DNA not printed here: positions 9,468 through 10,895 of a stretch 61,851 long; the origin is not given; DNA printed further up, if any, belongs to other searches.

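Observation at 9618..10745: Second, membrane-anchored paralogous cupredoxin fused to a duplicated CtaF-like module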

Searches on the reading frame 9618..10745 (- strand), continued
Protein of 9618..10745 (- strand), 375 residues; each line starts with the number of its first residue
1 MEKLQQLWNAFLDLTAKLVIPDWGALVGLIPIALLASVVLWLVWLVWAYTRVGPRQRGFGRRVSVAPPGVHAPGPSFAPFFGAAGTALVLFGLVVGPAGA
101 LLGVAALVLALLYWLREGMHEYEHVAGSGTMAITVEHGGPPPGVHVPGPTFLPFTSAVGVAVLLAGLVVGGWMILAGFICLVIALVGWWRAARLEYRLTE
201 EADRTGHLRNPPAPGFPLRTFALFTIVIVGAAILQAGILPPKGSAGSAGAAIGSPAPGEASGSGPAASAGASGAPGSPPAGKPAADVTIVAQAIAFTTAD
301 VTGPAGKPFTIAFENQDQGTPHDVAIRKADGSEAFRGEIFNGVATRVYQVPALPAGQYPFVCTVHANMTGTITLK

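Call 13: search_protein_families(library=pfam, proteins=[P0048, P0053, P0082, P0056, P0100, P0114, P0120, P0033, P0045, P0077], max_evalue=0.01)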
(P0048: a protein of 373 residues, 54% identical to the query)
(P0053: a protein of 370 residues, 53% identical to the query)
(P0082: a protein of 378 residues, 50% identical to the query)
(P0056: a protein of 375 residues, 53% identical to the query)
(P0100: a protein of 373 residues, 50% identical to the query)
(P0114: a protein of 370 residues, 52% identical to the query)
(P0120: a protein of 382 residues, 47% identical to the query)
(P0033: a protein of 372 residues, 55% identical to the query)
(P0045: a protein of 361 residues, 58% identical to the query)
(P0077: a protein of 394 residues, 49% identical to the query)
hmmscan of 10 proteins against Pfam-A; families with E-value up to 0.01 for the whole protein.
P0048 (373 aa): 2 families
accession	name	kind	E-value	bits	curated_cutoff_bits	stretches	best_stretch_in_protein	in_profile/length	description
PF12270.13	Cyt_c_ox_IV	-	3.5e-10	40.5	26.9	2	147-190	82-125/132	Cytochrome c oxidase subunit IV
PF13473.12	Cupredoxin_1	-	5.8e-07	29.9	27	1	284-369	22-101/104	Cupredoxin-like domain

P0053 (370 aa): 2 families
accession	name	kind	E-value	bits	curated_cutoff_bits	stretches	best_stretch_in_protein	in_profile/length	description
PF12270.13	Cyt_c_ox_IV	-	2.8e-13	50.5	26.9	2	148-191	83-126/132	Cytochrome c oxidase subunit IV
PF13473.12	Cupredoxin_1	-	8.1e-08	32.7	27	1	275-366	16-101/104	Cupredoxin-like domain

P0082 (378 aa): 2 families
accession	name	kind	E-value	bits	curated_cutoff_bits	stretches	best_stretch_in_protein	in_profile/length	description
PF12270.13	Cyt_c_ox_IV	-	1.2e-11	45.3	26.9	2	149-189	83-123/132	Cytochrome c oxidase subunit IV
PF13473.12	Cupredoxin_1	-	1e-07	32.4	27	1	285-374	18-101/104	Cupredoxin-like domain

P0056 (375 aa): 2 families
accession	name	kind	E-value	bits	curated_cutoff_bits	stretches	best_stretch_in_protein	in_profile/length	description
PF12270.13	Cyt_c_ox_IV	-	1.3e-11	45.1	26.9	2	142-189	77-123/132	Cytochrome c oxidase subunit IV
PF13473.12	Cupredoxin_1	-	9.8e-07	29.2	27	1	285-371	21-101/104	Cupredoxin-like domain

P0100 (373 aa): 2 families
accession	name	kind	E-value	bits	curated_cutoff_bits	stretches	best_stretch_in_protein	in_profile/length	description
PF12270.13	Cyt_c_ox_IV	-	2.8e-10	40.8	26.9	1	136-189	72-124/132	Cytochrome c oxidase subunit IV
PF13473.12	Cupredoxin_1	-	2.2e-06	28.1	27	1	280-369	18-101/104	Cupredoxin-like domain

P0114 (370 aa): 2 families
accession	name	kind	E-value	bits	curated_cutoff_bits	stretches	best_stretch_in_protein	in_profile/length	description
PF12270.13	Cyt_c_ox_IV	-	2.8e-11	44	26.9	2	146-190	81-125/132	Cytochrome c oxidase subunit IV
PF13473.12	Cupredoxin_1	-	5e-05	23.7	27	1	282-366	24-101/104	Cupredoxin-like domain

P0120 (382 aa): 2 families
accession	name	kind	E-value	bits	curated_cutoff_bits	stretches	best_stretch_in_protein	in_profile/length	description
PF12270.13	Cyt_c_ox_IV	-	5.8e-11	43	26.9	2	148-189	83-124/132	Cytochrome c oxidase subunit IV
PF13473.12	Cupredoxin_1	-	0.00023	21.6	27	1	302-378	31-101/104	Cupredoxin-like domain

P0033 (372 aa): 3 families
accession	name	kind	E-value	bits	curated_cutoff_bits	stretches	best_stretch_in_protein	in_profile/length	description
PF13473.12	Cupredoxin_1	-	5.6e-11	42.8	27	1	278-371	17-104/104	Cupredoxin-like domain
PF12270.13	Cyt_c_ox_IV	-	9.4e-08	32.6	26.9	1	148-189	83-124/132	Cytochrome c oxidase subunit IV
PF00127.26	Copper-bind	-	7.8e-05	23.5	21.2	1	283-372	4-99/99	Copper binding proteins, plastocyanin/azurin family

P0045 (361 aa): 3 families
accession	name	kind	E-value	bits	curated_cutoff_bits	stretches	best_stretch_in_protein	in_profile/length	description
PF13473.12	Cupredoxin_1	-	4.3e-12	46.4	27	1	267-360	17-104/104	Cupredoxin-like domain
PF12270.13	Cyt_c_ox_IV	-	1.2e-08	35.6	26.9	1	143-189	78-123/132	Cytochrome c oxidase subunit IV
PF00127.26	Copper-bind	-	2.4e-05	25.1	21.2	1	273-360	5-98/99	Copper binding proteins, plastocyanin/azurin family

P0077 (394 aa): 3 families
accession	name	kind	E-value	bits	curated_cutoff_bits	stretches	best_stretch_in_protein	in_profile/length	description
PF13473.12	Cupredoxin_1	-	3e-12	46.9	27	1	302-393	21-104/104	Cupredoxin-like domain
PF12270.13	Cyt_c_ox_IV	-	5.5e-08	33.4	26.9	1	84-200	7-124/132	Cytochrome c oxidase subunit IV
PF00127.26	Copper-bind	-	1.2e-06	29.3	21.2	1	306-392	7-97/99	Copper binding proteins, plastocyanin/azurin family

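Call 14: find_related_loci(query=A1, collection=genome_contigs, flank=7000)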
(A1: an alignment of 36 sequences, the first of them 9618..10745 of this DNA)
Query A1 (375 aa) in genome_contigs; peptide patterns used: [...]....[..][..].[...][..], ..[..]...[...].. (x = any residue, [..] = any of these).
478 stretches matched a pattern; 374 encode a relative of the query (tblastn E <= 1e-3); the best 80 are kept; 80 distinct loci.
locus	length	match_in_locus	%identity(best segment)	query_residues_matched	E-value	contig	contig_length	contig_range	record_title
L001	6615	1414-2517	71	1-375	8e-147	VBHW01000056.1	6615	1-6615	MAG: Chloroflexi bacterium isolate CF_114 14_1009_16_30cm_scaffold_38949, whole genome shotgun sequence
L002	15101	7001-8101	58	1-375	1e-123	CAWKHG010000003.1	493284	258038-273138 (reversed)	MAG: uncultured Chloroflexia bacterium isolate MFD09212.bin.2.197 genome assembly, contig: contig_46797, whole genome sh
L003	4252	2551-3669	56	1-375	3e-120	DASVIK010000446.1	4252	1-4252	MAG TPA_asm: Candidatus Limnocylindrales bacterium isolate SMAG_U2991 k141_1093009, whole genome shotgun sequence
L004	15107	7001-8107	60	1-375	5e-118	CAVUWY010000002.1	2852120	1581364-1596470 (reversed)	MAG: uncultured Chloroflexia bacterium isolate MFD06435.bin.2.45 genome assembly, contig: contig_37824, whole genome sho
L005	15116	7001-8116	55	1-375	3e-116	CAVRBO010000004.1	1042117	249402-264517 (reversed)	MAG: uncultured Chloroflexia bacterium isolate MFD04944.bin.1.302 genome assembly, contig: contig_45114, whole genome sh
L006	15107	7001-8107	52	4-375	1e-110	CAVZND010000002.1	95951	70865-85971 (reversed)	MAG: uncultured Chloroflexia bacterium isolate MFD02242.bin.2.217 genome assembly, contig: contig_14904, whole genome sh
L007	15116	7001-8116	52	4-375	1e-110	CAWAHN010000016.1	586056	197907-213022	MAG: uncultured Chloroflexia bacterium isolate MFD02134.bin.2.85 genome assembly, contig: contig_5322, whole genome shot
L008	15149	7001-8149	53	4-375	5e-110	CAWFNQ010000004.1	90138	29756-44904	MAG: uncultured Chloroflexia bacterium isolate MFD03975.bin.2.115 genome assembly, contig: contig_56017, whole genome sh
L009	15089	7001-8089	52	2-375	5e-109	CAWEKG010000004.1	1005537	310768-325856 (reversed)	MAG: uncultured Chloroflexia bacterium isolate MFD05942.bin.3.126 genome assembly, contig: contig_48034, whole genome sh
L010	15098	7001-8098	53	4-375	3e-108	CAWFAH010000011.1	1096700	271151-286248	MAG: uncultured Chloroflexia bacterium isolate MFD00822.bin.2.151 genome assembly, contig: contig_78319, whole genome sh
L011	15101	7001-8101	52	4-375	3e-108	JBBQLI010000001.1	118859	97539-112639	MAG: Candidatus Limnocylindrales bacterium isolate Co_metawrap_508 Cmw_508_k141_7753528_length_118859_cov_16.9995, whole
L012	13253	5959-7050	51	2-375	1e-107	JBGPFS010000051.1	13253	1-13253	MAG: Candidatus Limnocylindria bacterium isolate OBJ_0618_7090110_61 k141_7067219_length_13253_cov_42.4102, whole genome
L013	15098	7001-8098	53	4-375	6e-106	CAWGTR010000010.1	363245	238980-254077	MAG: uncultured Chloroflexia bacterium isolate MFD03975.bin.2.87 genome assembly, contig: contig_22657, whole genome sho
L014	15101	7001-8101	52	4-375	7e-106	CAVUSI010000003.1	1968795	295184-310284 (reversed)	MAG: uncultured Chloroflexia bacterium isolate MFD06085.bin.2.4 genome assembly, contig: contig_6903, whole genome shotg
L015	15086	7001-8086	49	4-375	2e-104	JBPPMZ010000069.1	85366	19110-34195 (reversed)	MAG: Candidatus Limnocylindrales bacterium isolate BIOS2019_out_023 k131_1838469, whole genome shotgun sequence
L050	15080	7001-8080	48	4-375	9e-94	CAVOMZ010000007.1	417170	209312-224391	MAG: uncultured Chloroflexia bacterium isolate MFD00031.bin.2.175 genome assembly, contig: contig_3813, whole genome sho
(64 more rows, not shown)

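Call 27: predict_structure(alignment_id=A1)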
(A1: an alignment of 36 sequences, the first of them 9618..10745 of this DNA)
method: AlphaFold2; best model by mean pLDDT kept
length: 375 residues; sequences in the alignment: 36
mean_pLDDT: 76.9   pTM: 0.40
mean pLDDT of the five models: 76.9, 75.0, 71.6, 70.7, 69.4
residues with pLDDT >= 90: 130; 70-90: 137; 50-70: 40; < 50: 68
segments of 3 or more residues with pLDDT < 50: 55-64, 70-72, 127-140, 242-264, 266-278
pLDDT, mean of each block of 10 residues (from residue 1): 90 77 68 78 76 48 48 64 81 82 87 78 54 44 56 87 87 94 91 84 79 82 94 81 41 39 40 41 87 95 98 96 97 97 96 98 97 98
secondary structure, 60 per line:
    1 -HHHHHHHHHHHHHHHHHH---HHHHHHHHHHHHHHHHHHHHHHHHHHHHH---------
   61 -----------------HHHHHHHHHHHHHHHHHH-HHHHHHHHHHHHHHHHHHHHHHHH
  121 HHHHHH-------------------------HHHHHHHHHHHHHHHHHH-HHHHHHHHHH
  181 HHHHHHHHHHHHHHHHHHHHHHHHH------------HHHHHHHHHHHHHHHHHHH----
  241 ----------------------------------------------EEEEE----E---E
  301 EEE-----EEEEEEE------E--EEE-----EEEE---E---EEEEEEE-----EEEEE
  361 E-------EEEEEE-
elements in order: H2-19 H23-51 H78-95 H97-126 H152-169 H171-205 H218-236 E287-291 E300-303 E309-315 E325-327 E333-336 E344-350 E356-361 E369-374
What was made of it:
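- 9618..10745 (-): Gene X: 375-aa membrane protein. It has an N-terminal helix, TM0, two subunit-III-type hairpins, TM5, a linker and a type-1 copper cupredoxin. AlphaFold2 model (call 27).
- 9894..10022 (-): Flexible G/S/A/P-rich tether (residues 242-284). pLDDT<50 (call 27).
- Checked: AlphaFold2 predicts them disordered (pLDDT<50; call 27). There are six TM helices (23-51, 78-95, 97-126, 152-169, 171-205, 218-236) plus an N-terminal amphipathic helix (call 27).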

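Call 31: fold_search(model_id=the predicted structure, library=pdb)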
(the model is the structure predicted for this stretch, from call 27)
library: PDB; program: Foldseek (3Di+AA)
matches with E <= 10: 1131; with E <= 0.001: 251
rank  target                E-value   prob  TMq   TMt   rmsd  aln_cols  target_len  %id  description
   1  1id2_A                6.4e-08  1.00  0.22  0.67   3.2        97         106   31  CRYSTAL STRUCTURE OF AMICYANIN FROM PARACOCCUS VERSUTUS (THIOBACILLUS VERSUTUS) (released 2001-04-11)
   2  6kol                  1.0e-07  1.00  0.22  0.62   3.3       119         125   18  Crystal structure of auracyanin from photosynthetic bacterium Roseiflexus castenholzii (released 2020-01-29)
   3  3ply_A                4.5e-07  1.00  0.20  0.65   2.8        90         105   21  Structure of Oxidized P96G Mutant of Amicyanin (released 2011-02-09)
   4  2idq                  9.6e-07  1.00  0.20  0.65   2.8        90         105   20  Structure of M98A mutant of amicyanin, Cu(II) (released 2007-03-13)
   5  1qhq                  1.0e-06  1.00  0.22  0.57   2.7       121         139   20  AURACYANIN, A BLUE COPPER PROTEIN FROM THE GREEN THERMOPHILIC PHOTOSYNTHETIC BACTERIUM CHLOROFLEXUS AURANTIACUS (released 2001-03-07)
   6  2aan                  1.6e-06  1.00  0.22  0.62   2.4       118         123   19  Auracyanin A: A "blue" copper protein from the green thermophilic photosynthetic bacterium,chloroflexus aurantiacus (released 2006-07-11)
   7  2pcy                  1.7e-06  1.00  0.20  0.66   3.1       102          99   20  THE CRYSTAL STRUCTURE OF POPLAR APOPLASTOCYANIN AT 1.8-ANGSTROMS RESOLUTION. THE GEOMETRY OF THE COPPER-BINDING SITE IS  (released 1984-02-02)
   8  4dp0                  1.7e-06  1.00  0.19  0.63   4.0       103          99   23  The 1.5 Angstrom crystal structure of oxidized (CuII) poplar plastocyanin B at pH 4.0 (released 2013-02-13)
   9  4p5r                  2.4e-06  1.00  0.20  0.65   2.9        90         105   21  Structure of oxidized W45Y mutant of amicyanin (released 2014-04-23)
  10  1aaj                  3.1e-06  1.00  0.20  0.64   2.9        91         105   21  CRYSTAL STRUCTURE ANALYSIS OF AMICYANIN AND APOAMICYANIN FROM PARACOCCUS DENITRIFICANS AT 2.0 ANGSTROMS AND 1.8 ANGSTROM (released 1993-10-31)
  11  1sfd_A                3.3e-06  1.00  0.20  0.64   3.0        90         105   21  oxidized form of amicyanin mutant P94F (released 2004-07-27)
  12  3ie9                  3.5e-06  1.00  0.20  0.65   2.9        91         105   20  Structure of oxidized M98L mutant of amicyanin (released 2009-10-06)
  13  7pcy                  3.5e-06  1.00  0.20  0.66   3.4       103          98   24  THE CRYSTAL STRUCTURE OF PLASTOCYANIN FROM A GREEN ALGA, ENTEROMORPHA PROLIFERA (released 1990-07-15)
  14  1tef_A                3.7e-06  1.00  0.20  0.66   3.2       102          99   24  Crystal structure of the spinach plastocyanin mutants G8D/K30C/T69C and K30C/T69C- a study of the effect on crystal pa (released 2005-11-01)
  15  1ag6                  3.9e-06  1.00  0.20  0.65   3.3       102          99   24  PLASTOCYANIN FROM SPINACH (released 1998-10-21)
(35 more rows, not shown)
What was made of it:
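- On Type-1 (blue) copper cupredoxin, amicyanin/plastocyanin type: Foldseek amicyanin E=6.4e-8 and auracyanin E=1e-7 (call 31).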

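Call 66: search_protein_families(library=pfam, proteins=[L050:13102-14169:-, L050:14351-14836:-, L050:11581-13056:-], max_evalue=0.01)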
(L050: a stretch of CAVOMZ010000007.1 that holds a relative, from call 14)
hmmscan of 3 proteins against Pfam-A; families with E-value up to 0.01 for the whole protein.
L050:13102-14169:- (355 aa): 4 families
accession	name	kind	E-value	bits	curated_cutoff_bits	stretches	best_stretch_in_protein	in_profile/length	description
PF13473.12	Cupredoxin_1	-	2.2e-08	34.5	27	1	254-354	16-104/104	Cupredoxin-like domain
PF13442.11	Cytochrome_CBB3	-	1.6e-07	31.9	27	1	109-174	3-52/68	Cytochrome C oxidase, cbb3-type, subunit III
PF00034.26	Cytochrom_C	-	8.2e-06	27.5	21.3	1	109-145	1-39/90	Cytochrome c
PF00127.26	Copper-bind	-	0.0074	17.1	21.2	0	267-355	5-99/99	Copper binding proteins, plastocyanin/azurin family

L050:14351-14836:- (161 aa): 0 families

L050:11581-13056:- (491 aa): 9 families
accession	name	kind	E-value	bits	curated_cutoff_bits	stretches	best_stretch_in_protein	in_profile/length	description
PF24681.1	Kelch_KLHDC2_KLHL20_DRC7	-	2.6e-22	79.7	50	2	161-406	4-221/221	KLHDC2/KLHL20/DRC7 Kelch-repeats domain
PF01344.31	Kelch_1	-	7.1e-18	64.2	20.1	2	155-186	1-31/46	Kelch motif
PF07646.21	Kelch_2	-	5.2e-08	32.9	21.3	0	155-196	1-41/48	Kelch motif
PF25210.1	Kelch_FKB95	-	9.9e-08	32.4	70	1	101-185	29-109/268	FKB95, Kelch-repeats domain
PF13418.12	Kelch_4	-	1.1e-07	32.1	21.6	0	155-185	1-32/49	Galactose oxidase, central domain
PF24981.1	Beta-prop_ATRN-LZTR1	-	1.9e-06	27.8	50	1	168-240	1-71/289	Attractin/LZTR1 beta-propeller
PF13964.12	Kelch_6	-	8e-06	26.1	25.3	0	155-186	1-32/50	Kelch motif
PF24996.1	NANM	-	0.00017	21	45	0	143-229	41-125/350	N-acetylneuraminate epimerase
PF13415.12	Kelch_3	-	0.0013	19.3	22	0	165-218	1-47/48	Galactose oxidase, central domain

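Call 67: find_homologous_proteins(query=L050:13102-14169:-, max_evalue=0.001)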
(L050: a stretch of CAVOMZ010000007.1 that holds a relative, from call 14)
Query L050:13102-14169:- (355 aa): 2255 proteins with E <= 0.001 among 8000 candidates; the best 120 are listed.
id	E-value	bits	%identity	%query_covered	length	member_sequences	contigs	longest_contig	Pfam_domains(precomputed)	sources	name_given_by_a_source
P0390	1.6e-232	789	98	99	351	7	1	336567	PF13473.13,PF13442.12,PF00034.27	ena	-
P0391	2.3e-190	650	82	97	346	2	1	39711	PF13473.13,PF13442.12,PF00034.27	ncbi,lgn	-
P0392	1.9e-189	647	83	95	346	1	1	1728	PF13473.13,PF13442.12,PF00034.27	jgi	jgi:mono/diheme cytochrome c family protein/plastocyanin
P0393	6.0e-187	639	80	99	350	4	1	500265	PF13473.13,PF13442.12,PF00034.27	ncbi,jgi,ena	jgi:mono/diheme cytochrome c family protein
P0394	2.2e-186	637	82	95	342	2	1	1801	PF13473.13,PF13442.12,PF00034.27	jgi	jgi:mono/diheme cytochrome c family protein/plastocyanin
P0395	3.0e-186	637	82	96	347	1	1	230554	PF13473.13,PF13442.12,PF00034.27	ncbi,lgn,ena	-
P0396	4.9e-186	636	83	95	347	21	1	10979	PF13473.13,PF13442.12,PF00034.27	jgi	jgi:mono/diheme cytochrome c family protein/plastocyanin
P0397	6.0e-184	629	81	97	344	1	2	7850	PF13473.13,PF13442.12,PF00034.27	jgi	jgi:mono/diheme cytochrome c family protein/plastocyanin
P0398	1.0e-183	628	79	97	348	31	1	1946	PF13473.13,PF13442.12,PF00034.27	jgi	jgi:mono/diheme cytochrome c family protein/plastocyanin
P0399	1.3e-183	628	80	97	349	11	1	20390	PF13473.13,PF13442.12,PF00034.27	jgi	jgi:mono/diheme cytochrome c family protein/plastocyanin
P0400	1.2e-182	625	80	95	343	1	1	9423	PF13473.13,PF13442.12,PF00034.27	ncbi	-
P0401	2.7e-182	624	79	97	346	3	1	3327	PF13473.13,PF13442.12,PF00034.27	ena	-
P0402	1.3e-180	618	78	99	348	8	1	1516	PF13473.13,PF13442.12,PF00034.27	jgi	jgi:mono/diheme cytochrome c family protein/plastocyanin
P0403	1.9e-180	618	80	95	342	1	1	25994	PF13473.13,PF13442.12,PF00034.27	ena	-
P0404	3.5e-179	613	79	95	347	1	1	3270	PF13473.13,PF13442.12,PF00034.27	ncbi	ncbi:MAG: cupredoxin domain-containing protein [Candidatus Limnocylindrales bacterium]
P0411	5.9e-144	498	65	99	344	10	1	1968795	PF13473.13,PF13442.12,PF00034.27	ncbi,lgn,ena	-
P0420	1.4e-137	477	61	95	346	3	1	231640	PF13473.13,PF13442.12,PF00034.27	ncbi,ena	-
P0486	2.0e-127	443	61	95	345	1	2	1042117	PF13473.13,PF13442.12,PF00034.27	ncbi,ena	-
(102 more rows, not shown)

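Call 68: find_encoding_contigs(protein=P0411, flank=8000, max_places=2)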
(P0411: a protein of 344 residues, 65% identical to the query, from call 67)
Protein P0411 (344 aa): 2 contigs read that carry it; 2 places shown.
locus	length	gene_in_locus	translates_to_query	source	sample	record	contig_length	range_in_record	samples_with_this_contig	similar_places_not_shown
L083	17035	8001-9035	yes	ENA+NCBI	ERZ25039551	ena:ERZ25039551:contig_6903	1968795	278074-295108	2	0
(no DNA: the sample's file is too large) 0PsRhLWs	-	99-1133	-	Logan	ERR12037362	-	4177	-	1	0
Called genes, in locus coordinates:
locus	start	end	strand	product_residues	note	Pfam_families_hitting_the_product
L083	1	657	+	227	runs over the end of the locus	PF04263:TPK_catalytic, PF04265:TPK_B1_binding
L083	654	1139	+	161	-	PF00578:AhpC-TSA, PF08534:Redoxin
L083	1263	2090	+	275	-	PF02585:PIG-L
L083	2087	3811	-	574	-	-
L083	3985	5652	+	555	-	PF14691:Fer4_20, PF00070:Pyr_redox (faint), PF01266:DAO (faint), PF07992:Pyr_redox_2, PF13450:NAD_binding_8 (weak), PF13738:Pyr_redox_3 (faint)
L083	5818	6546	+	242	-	PF00033:Cytochrome_B, PF14358:DUF4405 (weak), PF13631:Cytochrom_B_N_2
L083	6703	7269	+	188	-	PF00032:Cytochrom_B_C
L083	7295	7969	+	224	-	PF00355:Rieske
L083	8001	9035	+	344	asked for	PF00034:Cytochrom_C, PF13442:Cytochrome_CBB3, PF13473:Cupredoxin_1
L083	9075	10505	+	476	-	PF13415:Beta-prop_FBX42 (weak), PF24681:Kelch_KLHDC2_KLHL20_DRC7, PF01344:Kelch_1 (faint), PF07646:Kelch_2 (faint), PF13964:Beta-prop_Calicin (faint), PF24981:Beta-prop_ATRN-LZTR1 (faint), PF13415:Beta-prop_FBX42 (weak), PF24681:Kelch_KLHDC2_KLHL20_DRC7, +2 more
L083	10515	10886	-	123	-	PF00581:Rhodanese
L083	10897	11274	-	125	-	PF09969:DUF2203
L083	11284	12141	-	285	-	PF01522:Polysacc_deac_1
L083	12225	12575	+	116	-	-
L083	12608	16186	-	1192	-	PF12773:DZR, PF13240:Zn_Ribbon_1 (faint), PF24463:DUF7577 (faint), PF00211:Guanylate_cyc, PF13191:AAA_16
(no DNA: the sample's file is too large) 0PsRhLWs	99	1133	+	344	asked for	PF00034:Cytochrom_C, PF13442:Cytochrome_CBB3, PF13473:Cupredoxin_1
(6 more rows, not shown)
